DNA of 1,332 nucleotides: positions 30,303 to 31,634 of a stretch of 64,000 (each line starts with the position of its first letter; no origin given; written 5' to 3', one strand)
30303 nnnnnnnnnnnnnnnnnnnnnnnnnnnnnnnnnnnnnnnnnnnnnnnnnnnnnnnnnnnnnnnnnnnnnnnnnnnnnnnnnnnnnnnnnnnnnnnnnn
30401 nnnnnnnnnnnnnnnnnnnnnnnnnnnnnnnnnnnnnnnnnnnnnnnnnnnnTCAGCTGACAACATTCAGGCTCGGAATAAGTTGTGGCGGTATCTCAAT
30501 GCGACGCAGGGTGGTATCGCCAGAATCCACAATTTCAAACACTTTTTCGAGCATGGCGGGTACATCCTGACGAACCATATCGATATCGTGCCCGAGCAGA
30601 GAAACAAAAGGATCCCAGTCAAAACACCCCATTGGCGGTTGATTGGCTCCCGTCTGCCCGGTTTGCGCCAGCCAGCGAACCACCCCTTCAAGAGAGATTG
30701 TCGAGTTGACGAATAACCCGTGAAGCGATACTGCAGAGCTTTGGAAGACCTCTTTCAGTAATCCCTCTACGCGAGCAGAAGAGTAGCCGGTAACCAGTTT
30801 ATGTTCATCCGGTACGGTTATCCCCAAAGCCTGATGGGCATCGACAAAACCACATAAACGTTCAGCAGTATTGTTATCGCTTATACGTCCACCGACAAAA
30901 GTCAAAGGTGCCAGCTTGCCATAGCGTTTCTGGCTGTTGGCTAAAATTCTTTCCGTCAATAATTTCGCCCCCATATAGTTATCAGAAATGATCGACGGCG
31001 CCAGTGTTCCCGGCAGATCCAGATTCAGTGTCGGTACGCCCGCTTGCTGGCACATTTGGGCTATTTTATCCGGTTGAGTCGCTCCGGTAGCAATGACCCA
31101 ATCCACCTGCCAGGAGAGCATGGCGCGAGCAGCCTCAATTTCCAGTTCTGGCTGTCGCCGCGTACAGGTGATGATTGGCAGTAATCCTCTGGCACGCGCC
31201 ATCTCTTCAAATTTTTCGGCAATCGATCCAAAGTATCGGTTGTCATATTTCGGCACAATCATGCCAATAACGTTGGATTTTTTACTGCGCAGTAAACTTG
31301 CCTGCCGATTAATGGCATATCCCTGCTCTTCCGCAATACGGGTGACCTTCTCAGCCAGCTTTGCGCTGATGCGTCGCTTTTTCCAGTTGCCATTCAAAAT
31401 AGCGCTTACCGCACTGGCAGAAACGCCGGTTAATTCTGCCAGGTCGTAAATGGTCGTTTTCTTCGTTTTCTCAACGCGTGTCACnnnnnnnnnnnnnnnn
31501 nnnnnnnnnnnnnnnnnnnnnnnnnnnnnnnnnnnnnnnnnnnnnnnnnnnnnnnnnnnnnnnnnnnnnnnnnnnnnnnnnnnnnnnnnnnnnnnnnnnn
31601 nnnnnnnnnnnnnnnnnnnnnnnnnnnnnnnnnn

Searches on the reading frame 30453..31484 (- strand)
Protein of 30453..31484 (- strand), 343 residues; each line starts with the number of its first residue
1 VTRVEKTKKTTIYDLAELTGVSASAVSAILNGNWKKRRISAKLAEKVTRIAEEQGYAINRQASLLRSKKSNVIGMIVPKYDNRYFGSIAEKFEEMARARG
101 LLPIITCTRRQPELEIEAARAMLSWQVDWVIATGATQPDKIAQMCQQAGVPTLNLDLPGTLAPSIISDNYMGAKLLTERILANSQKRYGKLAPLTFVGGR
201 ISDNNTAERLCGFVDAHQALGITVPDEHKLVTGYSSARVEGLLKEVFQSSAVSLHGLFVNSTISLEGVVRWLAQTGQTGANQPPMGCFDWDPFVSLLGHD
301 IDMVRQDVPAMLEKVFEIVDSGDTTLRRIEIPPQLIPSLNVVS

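Call 11: find_related_loci(query=window:30453-31484:-, collection=genome_contigs, flank=3000)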
Query window:30453-31484:- (343 aa) in genome_contigs; peptide patterns used: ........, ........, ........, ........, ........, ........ (x = any residue, [..] = any of these).
327 stretches matched a pattern; 286 encode a relative of the query (tblastn E <= 1e-3); the best 80 are kept; 80 distinct loci.
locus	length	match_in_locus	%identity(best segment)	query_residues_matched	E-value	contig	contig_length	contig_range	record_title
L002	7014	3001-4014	86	1-338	0e+0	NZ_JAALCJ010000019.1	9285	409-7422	Enterobacter cloacae strain M-7 NODE_19_length_9285_cov_88.9102, whole genome shotgun sequence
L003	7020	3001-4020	84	1-340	0e+0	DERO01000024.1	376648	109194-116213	MAG TPA_asm: Leclercia adecarboxylata isolate UBA3338 UBA3338_contig_34, whole genome shotgun sequence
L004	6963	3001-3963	88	14-334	0e+0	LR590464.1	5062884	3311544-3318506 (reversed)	Leclercia adecarboxylata strain NCTC13032 genome assembly, chromosome: 1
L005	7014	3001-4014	77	1-338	7e-180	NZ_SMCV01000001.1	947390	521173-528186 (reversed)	Raoultella sp. BIGb0138 Ga0304797_101, whole genome shotgun sequence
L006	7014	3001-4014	77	1-338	2e-179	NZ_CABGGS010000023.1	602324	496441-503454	Klebsiella spallanzanii isolate SB6411, whole genome shotgun sequence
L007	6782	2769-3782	77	1-338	4e-179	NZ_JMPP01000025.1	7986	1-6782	Raoultella planticola ATCC 33531 GRPL.assembly.25, whole genome shotgun sequence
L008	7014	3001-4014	77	1-338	8e-179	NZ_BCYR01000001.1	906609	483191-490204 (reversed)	Raoultella ornithinolytica NBRC 105727 = ATCC 31898 strain NBRC 105727, whole genome shotgun sequence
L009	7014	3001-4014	76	1-338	1e-178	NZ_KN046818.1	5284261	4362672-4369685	Klebsiella pneumoniae strain ATCC 13883 scaffold1, whole genome shotgun sequence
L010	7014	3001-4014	76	1-338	1e-178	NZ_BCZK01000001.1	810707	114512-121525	Klebsiella oxytoca NBRC 105695, whole genome shotgun sequence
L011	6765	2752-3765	76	1-338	2e-177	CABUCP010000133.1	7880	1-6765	MAG TPA_asm: uncultured Klebsiella sp. isolate MGYG-HGUT-03882 genome assembly, contig: GUT_GENOME247084_133, whole geno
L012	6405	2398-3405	76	1-336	4e-177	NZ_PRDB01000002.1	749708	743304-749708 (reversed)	Klebsiella michiganensis strain DSM 25444 contig_2, whole genome shotgun sequence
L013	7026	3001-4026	75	1-342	2e-176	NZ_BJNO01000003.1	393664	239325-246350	Raoultella terrigena strain NBRC 14941 sequence03, whole genome shotgun sequence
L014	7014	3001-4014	75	1-338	1e-172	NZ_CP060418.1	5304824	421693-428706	Enterobacter sp. JUb54 strain RIT712 chromosome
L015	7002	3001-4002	74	3-337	3e-169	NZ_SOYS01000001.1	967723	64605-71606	Cedecea colo strain ZA scaffold_0, whole genome shotgun sequence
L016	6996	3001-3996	74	3-335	2e-168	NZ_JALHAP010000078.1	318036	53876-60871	Dryocola boscaweniae strain H6W4 NODE_5_length_318036_cov_65.871101, whole genome shotgun sequence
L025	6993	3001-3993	67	3-333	2e-154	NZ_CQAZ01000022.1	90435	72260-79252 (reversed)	Yersinia pekkanenii strain A125KOH2, whole genome shotgun sequence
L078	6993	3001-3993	63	8-338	8e-142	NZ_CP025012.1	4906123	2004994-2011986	Rhizobium leguminosarum strain Norway chromosome, complete genome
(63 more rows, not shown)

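Call 34: search_protein_families(proteins=[L078:1650-2696:-, L078:757-1575:-, L025:1656-2702:-, L025:770-1783:-, L025:4748-5599:-, L025:5701-6975:-, window:30453-31484:-], library=ncbifam, max_evalue=1e-10)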
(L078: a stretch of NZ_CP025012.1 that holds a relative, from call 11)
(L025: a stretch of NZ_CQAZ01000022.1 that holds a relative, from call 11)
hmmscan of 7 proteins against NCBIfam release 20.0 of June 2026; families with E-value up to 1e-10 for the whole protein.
L078:1650-2696:- (348 aa): 6 families
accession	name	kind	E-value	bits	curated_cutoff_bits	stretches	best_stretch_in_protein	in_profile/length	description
TIGR02634.1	xylF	equivalog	7.8e-50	170.2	389.55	1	43-327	14-297/302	D-xylose ABC transporter substrate-binding protein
NF007680.0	PRK10355.1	equivalog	7.9e-47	160.1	504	1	1-329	1-327/331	D-xylose ABC transporter substrate-binding protein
NF040907.2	ChvE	equivalog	5.5e-40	137.6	460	1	32-330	4-322/324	multiple monosaccharide ABC transporter substrate-binding protein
NF011924.1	PRK15395.1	equivalog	2.2e-14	53.3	420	1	58-297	55-305/329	galactose/glucose ABC transporter substrate-binding protein MglB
NF007936.0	PRK10653.1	equivalog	4.6e-14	52.4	337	1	7-297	9-286/295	ribose ABC transporter substrate-binding protein RbsB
NF045705.1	SurfProtP46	equivalog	1.4e-13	50.4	800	0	58-145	75-161/412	surface antigen P46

L078:757-1575:- (272 aa): 183 families (the best 25 are shown)
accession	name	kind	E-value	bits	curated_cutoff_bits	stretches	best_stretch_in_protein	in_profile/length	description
NF041861.1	YtfR_transport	equivalog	4.1e-59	200.3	850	1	15-255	1-242/492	galactofuranose ABC transporter, ATP-binding protein YtfR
NF047930.1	ABC_ATP_B6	equivalog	2.5e-57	194.6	670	1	15-239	2-224/510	putative B6 ABC transporter ATP-binding protein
NF008442.0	PRK11288.1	equivalog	4.7e-55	186.8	689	1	12-263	4-257/504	L-arabinose ABC transporter ATP-binding protein AraG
NF010069.0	PRK13549.1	equivalog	6.7e-55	186.5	699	1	14-232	4-224/513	xylose ABC transporter ATP-binding protein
NF008030.0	PRK10762.1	equivalog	9.1e-54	183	745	2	14-137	3-128/501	ribose ABC transporter ATP-binding protein RbsA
TIGR02633.1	xylG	equivalog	1.5e-52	178.7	723.65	1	16-239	2-227/500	D-xylose ABC transporter ATP-binding protein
NF040905.2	GguA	equivalog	6.8e-51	173.2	810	1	15-241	1-227/500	multiple monosaccharide ABC transporter ATP-binding protein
NF007253.0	PRK09700.1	equivalog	1.4e-50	172.4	772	1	13-248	3-243/510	D-allose ABC transporter ATP-binding protein AlsA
NF008215.0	PRK10982.1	equivalog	4.4e-49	167.4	828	2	9-115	7-113/506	galactose/methyl galactoside ABC transporter ATP-binding protein MglA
NF011967.0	PRK15439.1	equivalog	2.7e-48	164.7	586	1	11-253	7-243/510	autoinducer 2 ABC transporter ATP-binding protein LsrA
TIGR00968.1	3a0106s01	subfamily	7.4e-42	143.5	342.75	1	18-236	3-216/237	sulfate ABC transporter ATP-binding protein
TIGR01188.1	drrA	subfamily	9.6e-42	143.3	312.45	1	23-253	1-222/302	daunorubicin resistance ABC transporter, ATP-binding protein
NF043075.1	MMSYN1_0197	equivalog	3.9e-41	141.1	550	1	15-236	2-218/341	spermidine/putrescine ABC transporter ATP-binding protein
TIGR02673.1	FtsE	equivalog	9.9e-41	139.7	264.85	1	15-227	1-213/214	cell division ATP-binding protein FtsE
TIGR03265.1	PhnT2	equivalog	1.5e-40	139.5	457.7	1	14-236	3-220/353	putative 2-aminoethylphosphonate ABC transporter ATP-binding protein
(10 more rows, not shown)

L025:1656-2702:- (348 aa): 6 families
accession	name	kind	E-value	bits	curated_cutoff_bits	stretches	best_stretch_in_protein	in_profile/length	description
TIGR02634.1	xylF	equivalog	2.8e-48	165.1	389.55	1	47-328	18-298/302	D-xylose ABC transporter substrate-binding protein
NF007680.0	PRK10355.1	equivalog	6.1e-43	147.3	504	1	4-325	4-323/331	D-xylose ABC transporter substrate-binding protein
NF040907.2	ChvE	equivalog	5.1e-38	131.1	460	1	32-331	4-323/324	multiple monosaccharide ABC transporter substrate-binding protein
NF011924.1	PRK15395.1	equivalog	3.3e-13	49.4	420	1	54-300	51-307/329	galactose/glucose ABC transporter substrate-binding protein MglB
NF045705.1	SurfProtP46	equivalog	4.3e-13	48.8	800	0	217-299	277-360/412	surface antigen P46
NF007936.0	PRK10653.1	equivalog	6.3e-11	42.1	337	1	4-295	4-284/295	ribose ABC transporter substrate-binding protein RbsB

L025:770-1783:- (337 aa): 181 families (the best 25 are shown)
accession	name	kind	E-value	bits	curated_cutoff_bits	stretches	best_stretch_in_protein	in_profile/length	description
NF041861.1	YtfR_transport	equivalog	4.3e-58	196.9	850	1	79-327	1-250/492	galactofuranose ABC transporter, ATP-binding protein YtfR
NF047930.1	ABC_ATP_B6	equivalog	3.9e-56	190.7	670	1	79-303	2-224/510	putative B6 ABC transporter ATP-binding protein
NF008442.0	PRK11288.1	equivalog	3.9e-55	187.1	689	1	76-314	4-244/504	L-arabinose ABC transporter ATP-binding protein AraG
NF010069.0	PRK13549.1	equivalog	7.6e-55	186.3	699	1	77-299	3-227/513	xylose ABC transporter ATP-binding protein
NF008030.0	PRK10762.1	equivalog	9.6e-55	186.2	745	2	77-203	2-130/501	ribose ABC transporter ATP-binding protein RbsA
TIGR02633.1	xylG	equivalog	1.8e-52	178.4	723.65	1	80-310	2-234/500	D-xylose ABC transporter ATP-binding protein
NF007253.0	PRK09700.1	equivalog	1.8e-50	172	772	1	76-313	2-244/510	D-allose ABC transporter ATP-binding protein AlsA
NF040905.2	GguA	equivalog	1.2e-49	169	810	1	79-303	1-225/500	multiple monosaccharide ABC transporter ATP-binding protein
NF011967.0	PRK15439.1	equivalog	1.5e-48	165.5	586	1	75-317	7-243/510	autoinducer 2 ABC transporter ATP-binding protein LsrA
NF008215.0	PRK10982.1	equivalog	3.7e-47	161.1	828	1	74-325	8-257/506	galactose/methyl galactoside ABC transporter ATP-binding protein MglA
TIGR01188.1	drrA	subfamily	5.9e-42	144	312.45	1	87-316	1-221/302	daunorubicin resistance ABC transporter, ATP-binding protein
NF043075.1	MMSYN1_0197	equivalog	3.5e-41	141.3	550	1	79-300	2-218/341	spermidine/putrescine ABC transporter ATP-binding protein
TIGR02673.1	FtsE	equivalog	4e-41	141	264.85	1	79-291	1-213/214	cell division ATP-binding protein FtsE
TIGR03265.1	PhnT2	equivalog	1.2e-40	139.9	457.7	1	78-301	3-221/353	putative 2-aminoethylphosphonate ABC transporter ATP-binding protein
TIGR00968.1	3a0106s01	subfamily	3.7e-40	137.9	342.75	1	82-300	3-216/237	sulfate ABC transporter ATP-binding protein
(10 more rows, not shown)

L025:4748-5599:- (283 aa): 2 families
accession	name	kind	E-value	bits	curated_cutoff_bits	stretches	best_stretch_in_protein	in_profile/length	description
NF041645.1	prot_kin_PA4780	equivalog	4.2e-148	491.9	350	1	1-274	1-274/274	PA4780 family RIO1-like protein kinase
NF041310.1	Prot_Kin_Rio1_Halo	equivalog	1.7e-30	106.4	480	1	9-215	71-263/273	serine/threonine-protein kinase Rio1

L025:5701-6975:- (424 aa): 169 families (the best 25 are shown)
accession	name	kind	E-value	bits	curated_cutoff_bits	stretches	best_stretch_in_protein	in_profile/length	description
TIGR02203.1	MsbA_lipidA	equivalog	1.2e-120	403.8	602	1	8-422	157-571/572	lipid A export permease/ATP-binding protein MsbA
TIGR02204.1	MsbA_rel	hypoth_equivalog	2.4e-115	386.4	780.4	1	4-421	156-576/576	ABC transporter, permease/ATP-binding protein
NF052233.1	CphA_assoc_ABC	equivalog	2.4e-113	380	880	1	3-422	327-745/766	cyanophycin metabolism-associated ABC transporter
NF045513.1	HepA_fam_ABC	equivalog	6.2e-108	361.8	725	1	7-421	195-610/610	heterocyst formation ABC transporter subunit HepA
TIGR00958.1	3a01208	subfamily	1.3e-107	360.9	874.6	1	1-416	296-710/711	antigen peptide transporter 2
NF010178.0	PRK13657.1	equivalog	1.8e-107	360.2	733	1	23-421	172-571/588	glucan ABC transporter ATP-binding protein/ permease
NF008381.0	PRK11176.1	equivalog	1.9e-99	333.6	867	1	8-422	167-581/582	lipid A ABC transporter ATP-binding protein/permease MsbA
TIGR01846.1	type_I_sec_HlyB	subfamily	5.6e-95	319.1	725.55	1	11-420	281-692/694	type I secretion system permease/ATPase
TIGR03375.1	type_I_sec_LssB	subfamily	6.4e-94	315.6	693.1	1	4-408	285-690/696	type I secretion system permease/ATPase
TIGR03796.1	NHLM_micro_ABC1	equivalog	1.6e-86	291.1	853.3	1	7-416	294-708/710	NHLP family bacteriocin export ABC transporter peptidase/permease/ATPase subunit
TIGR03797.1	NHLM_micro_ABC2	equivalog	3.5e-86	290.2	709.4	1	4-420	273-685/686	NHLP bacteriocin export ABC transporter permease/ATPase subunit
TIGR01192.1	chvA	subfamily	4.3e-85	286.5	585.4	1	40-418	190-568/585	glucan export ABC transporter ATP-binding protein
NF008055.0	PRK10789.1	equivalog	1.4e-82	278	845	1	6-420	158-571/590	SmdA family multidrug ABC transporter permease/ATP-binding protein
TIGR02857.1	CydD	equivalog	1.3e-76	258.7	435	1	10-392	151-529/529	thiol reductant ABC exporter subunit CydD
TIGR01193.1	bacteriocin_ABC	subfamily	2.2e-76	257.9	523.85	1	7-418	296-707/708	peptide cleavage/export ABC transporter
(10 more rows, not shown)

window:30453-31484:- (343 aa): 15 families
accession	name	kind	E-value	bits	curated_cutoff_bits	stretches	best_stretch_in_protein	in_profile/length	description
TIGR02417.1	fruct_sucro_rep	subfamily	2.1e-45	155.4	389.55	1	11-319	1-303/327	D-fructose-responsive transcription factor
NF008452.0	PRK11303.1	equivalog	1e-36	126.8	385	1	12-319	3-304/332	catabolite repressor/activator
NF047341.1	lactose_RbsR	equivalog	2.1e-28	99.6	382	1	8-226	1-214/331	ribose utilization transcriptional repressor RbsR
NF051853.1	TransRegUriRCory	equivalog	1.6e-27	96.5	550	1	11-320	2-299/327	transcriptional regulator UriR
NF007449.0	PRK10014.1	subfamily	1.6e-25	89.9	310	1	6-222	3-213/342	Mal regulon transcriptional regulator MalI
TIGR01481.1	ccpA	equivalog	2.2e-21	76.6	442.35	1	10-261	3-245/330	catabolite control protein A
NF052440.1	TransRegGNTRPSEAE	equivalog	6.1e-21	74.8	400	1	7-258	3-246/333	HTH-type transcriptional regulator GntR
NF011563.0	PRK14987.1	equivalog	3e-18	66.2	433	1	6-188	2-183/331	gluconate operon transcriptional repressor GntR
NF047913.1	TransRegIdnR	equivalog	1.3e-16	60.9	500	1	6-240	2-226/331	DNA-binding transcriptional regulator IdnR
NF007743.0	PRK10423.1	equivalog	3.7e-15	55.8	531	1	11-235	3-221/330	ribose operon transcriptional repressor RbsR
NF008002.0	PRK10727.1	equivalog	9.8e-15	54.5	557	1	10-232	2-215/341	HTH-type transcriptional regulator GalR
NF007706.0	PRK10401.1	equivalog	1.1e-13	51.2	555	1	10-228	2-213/346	HTH-type transcriptional regulator GalS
NF007075.0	PRK09526.1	subfamily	1.4e-13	50.5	340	1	6-192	2-188/358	LacI family DNA-binding transcriptional regulator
NF007979.0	PRK10703.1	equivalog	2e-12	46.9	501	1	10-228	2-215/341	HTH-type transcriptional repressor PurR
NF008269.0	PRK11041.1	equivalog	5.9e-12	45.3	436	1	5-236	5-229/342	DNA-binding transcriptional regulator CytR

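Call 38: search_solved_structures(query=window:30453-31484:-, max_evalue=1e-10, show_alignments=2)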
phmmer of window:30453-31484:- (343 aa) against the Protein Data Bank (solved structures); distinct sequences matched with E-value up to 1e-10: 16.
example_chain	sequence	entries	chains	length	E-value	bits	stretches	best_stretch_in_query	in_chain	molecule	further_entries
9kpr_A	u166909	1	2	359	4.3e-75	256.4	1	6-338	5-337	Transcriptional regulator, LacI family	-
7x7h_A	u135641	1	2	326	8.2e-21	78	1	11-192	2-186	Catabolite repressor/activator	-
3bil_A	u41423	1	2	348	9e-19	71.3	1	5-319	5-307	Probable LacI-family transcriptional regulator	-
7doa_A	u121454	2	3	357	5.4e-18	68.8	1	13-140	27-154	Catabolite repressor/activator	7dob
2o20_A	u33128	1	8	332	5.8e-18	68.7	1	9-253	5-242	Catabolite control protein A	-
8jff_A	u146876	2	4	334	6.1e-18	68.6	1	14-140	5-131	Catabolite repressor/activator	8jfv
7e5w_A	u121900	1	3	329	3.1e-17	66.2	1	10-188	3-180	Catabolite control protein A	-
3kjx_A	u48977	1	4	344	1.6e-15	60.6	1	8-273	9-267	Transcriptional regulator, LacI family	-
1rzr_G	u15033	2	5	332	9.6e-14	54.8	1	10-245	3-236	Glucose-resistance amylase regulator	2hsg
1zvv_A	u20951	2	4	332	2.5e-13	53.4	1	10-235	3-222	Glucose-resistance amylase regulator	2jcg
3ctp_A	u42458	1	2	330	2.9e-12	49.9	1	12-318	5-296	Periplasmic binding protein/LacI transcriptional regulator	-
3oqm_A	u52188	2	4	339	3.7e-12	49.6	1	10-152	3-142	Catabolite control protein A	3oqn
3oqo_A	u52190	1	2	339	3.7e-12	49.6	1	10-152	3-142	Catabolite control protein A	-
3h5o_A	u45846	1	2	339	5.8e-12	48.9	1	10-198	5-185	Transcriptional regulator GntR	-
3e3m_A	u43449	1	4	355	4.7e-11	46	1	9-228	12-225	Transcriptional regulator, LacI family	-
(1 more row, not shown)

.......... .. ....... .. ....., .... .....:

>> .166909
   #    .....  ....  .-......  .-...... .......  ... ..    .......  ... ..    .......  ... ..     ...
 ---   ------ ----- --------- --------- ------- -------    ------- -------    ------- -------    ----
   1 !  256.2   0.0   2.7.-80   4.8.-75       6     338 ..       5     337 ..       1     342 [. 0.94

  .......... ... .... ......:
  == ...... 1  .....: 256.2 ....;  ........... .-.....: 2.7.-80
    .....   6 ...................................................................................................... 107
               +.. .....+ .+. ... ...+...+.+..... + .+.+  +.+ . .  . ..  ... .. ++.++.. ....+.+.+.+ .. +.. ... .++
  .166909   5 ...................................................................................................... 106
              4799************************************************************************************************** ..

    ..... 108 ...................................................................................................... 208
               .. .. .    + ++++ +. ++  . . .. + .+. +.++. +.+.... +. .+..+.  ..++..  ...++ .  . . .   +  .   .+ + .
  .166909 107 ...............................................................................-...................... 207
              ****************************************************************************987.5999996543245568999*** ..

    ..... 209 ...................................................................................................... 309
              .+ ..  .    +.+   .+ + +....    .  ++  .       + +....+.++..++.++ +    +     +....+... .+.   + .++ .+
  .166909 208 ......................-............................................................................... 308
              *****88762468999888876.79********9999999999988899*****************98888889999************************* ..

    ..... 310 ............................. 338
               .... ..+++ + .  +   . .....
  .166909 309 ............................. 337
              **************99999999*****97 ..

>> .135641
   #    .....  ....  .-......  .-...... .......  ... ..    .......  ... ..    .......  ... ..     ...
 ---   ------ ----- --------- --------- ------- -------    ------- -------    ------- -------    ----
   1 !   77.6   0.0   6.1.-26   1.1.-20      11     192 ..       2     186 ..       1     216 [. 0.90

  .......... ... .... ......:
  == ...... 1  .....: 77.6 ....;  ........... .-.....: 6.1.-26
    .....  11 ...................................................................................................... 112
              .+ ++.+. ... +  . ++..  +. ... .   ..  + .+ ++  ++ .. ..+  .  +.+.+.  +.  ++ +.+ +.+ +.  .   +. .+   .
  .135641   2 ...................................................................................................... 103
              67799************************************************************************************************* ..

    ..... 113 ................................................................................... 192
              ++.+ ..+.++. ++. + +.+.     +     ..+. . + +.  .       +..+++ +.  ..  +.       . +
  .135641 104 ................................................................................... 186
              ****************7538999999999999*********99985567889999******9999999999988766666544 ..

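Call 52: profile_search(protein=window:30453-31484:-)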
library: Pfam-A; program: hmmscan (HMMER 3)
A. the first sequence (343 residues): domains with independent E <= 10: 13; with E <= 0.001: 4
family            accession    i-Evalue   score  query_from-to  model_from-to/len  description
Peripla_BP_4      PF13407.12    5.7e-11    42.9      73-280         1-210/258  Periplasmic binding protein domain
Peripla_BP_1      PF00532.27    3.9e-10    40.1      71-228         2-158/281  Periplasmic binding proteins and sugar binding domain of LacI family
LacI              PF00356.27      8e-08    32.4      11-57          1-44/46  Bacterial regulatory proteins, lacI family
HTH_3             PF01381.28    0.00013    22.4       8-47          8-44/55  Helix-turn-helix
HTH_26            PF13443.12       0.03    15.0       6-34          7-35/63  Cro/C1-type HTH DNA-binding domain
MarR_2            PF12802.13        0.2    12.3      10-31         21-42/61  MarR family
EZH2_WD-Binding   PF11616.13       0.23    12.0      29-39         17-27/30  WD repeat binding protein EZH2
IF2_N             PF04760.21       0.29    11.4       7-30          1-24/53  Translation initiation factor IF-2, N-terminal region
HTH_10            PF04967.18       0.34    11.2       7-31         21-45/53  HTH DNA binding domain
HTH_5             PF01022.26       0.35    11.2       8-28         14-34/47  Bacterial regulatory protein, arsR family
HTH_31            PF13560.12        0.4    11.4      14-34         19-39/64  Helix-turn-helix domain
HTH_19            PF12844.13       0.49    10.8       8-56         11-53/64  Helix-turn-helix domain
HTH_35            PF13693.12       0.82    10.1       7-36         13-42/75  Winged helix-turn-helix DNA-binding
